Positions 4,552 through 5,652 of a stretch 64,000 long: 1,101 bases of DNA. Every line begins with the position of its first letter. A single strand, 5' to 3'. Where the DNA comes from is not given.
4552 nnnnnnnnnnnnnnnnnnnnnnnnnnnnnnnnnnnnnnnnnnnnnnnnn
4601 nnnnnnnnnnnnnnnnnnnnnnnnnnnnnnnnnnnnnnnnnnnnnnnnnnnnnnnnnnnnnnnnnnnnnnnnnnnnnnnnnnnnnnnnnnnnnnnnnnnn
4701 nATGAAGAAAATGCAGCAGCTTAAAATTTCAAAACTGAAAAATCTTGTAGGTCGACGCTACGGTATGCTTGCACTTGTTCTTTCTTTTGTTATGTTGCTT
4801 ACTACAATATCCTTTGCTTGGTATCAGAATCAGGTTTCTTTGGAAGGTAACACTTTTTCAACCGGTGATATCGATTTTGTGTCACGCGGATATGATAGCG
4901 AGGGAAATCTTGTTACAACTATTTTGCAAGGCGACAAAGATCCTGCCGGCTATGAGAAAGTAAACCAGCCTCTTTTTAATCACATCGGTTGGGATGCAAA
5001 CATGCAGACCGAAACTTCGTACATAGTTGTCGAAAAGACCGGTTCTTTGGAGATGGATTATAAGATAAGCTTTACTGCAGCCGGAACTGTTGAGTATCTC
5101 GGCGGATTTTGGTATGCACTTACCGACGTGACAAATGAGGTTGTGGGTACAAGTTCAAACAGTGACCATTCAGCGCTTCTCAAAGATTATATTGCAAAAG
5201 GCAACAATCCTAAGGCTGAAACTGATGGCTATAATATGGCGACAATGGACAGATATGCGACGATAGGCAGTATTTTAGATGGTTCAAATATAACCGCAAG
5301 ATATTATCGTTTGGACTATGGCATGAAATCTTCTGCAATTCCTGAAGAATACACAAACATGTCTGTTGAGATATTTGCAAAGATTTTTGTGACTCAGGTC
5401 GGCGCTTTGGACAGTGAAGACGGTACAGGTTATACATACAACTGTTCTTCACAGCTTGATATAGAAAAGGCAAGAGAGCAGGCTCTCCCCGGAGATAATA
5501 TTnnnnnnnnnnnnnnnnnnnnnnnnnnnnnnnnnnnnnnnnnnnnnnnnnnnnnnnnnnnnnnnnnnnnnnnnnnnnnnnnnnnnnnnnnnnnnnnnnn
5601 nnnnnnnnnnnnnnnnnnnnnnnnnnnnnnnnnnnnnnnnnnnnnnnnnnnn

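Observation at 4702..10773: Giant LRR protein built from four ~260-aa super-repeats behind a TasA-like head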

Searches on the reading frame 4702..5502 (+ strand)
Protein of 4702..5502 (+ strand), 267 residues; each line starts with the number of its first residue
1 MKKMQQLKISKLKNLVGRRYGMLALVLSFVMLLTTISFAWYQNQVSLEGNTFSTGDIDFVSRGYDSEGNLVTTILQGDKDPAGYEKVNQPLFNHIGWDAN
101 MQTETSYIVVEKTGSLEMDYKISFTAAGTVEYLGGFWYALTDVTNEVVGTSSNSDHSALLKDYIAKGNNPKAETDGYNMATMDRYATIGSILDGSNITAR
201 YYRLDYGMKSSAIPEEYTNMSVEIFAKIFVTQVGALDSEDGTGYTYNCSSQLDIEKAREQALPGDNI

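Call 14: search_protein_families(library=pfam, proteins=[window:4702-5502:+], max_evalue=10)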
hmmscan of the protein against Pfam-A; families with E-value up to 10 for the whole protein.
window:4702-5502:+ (267 aa): 0 families
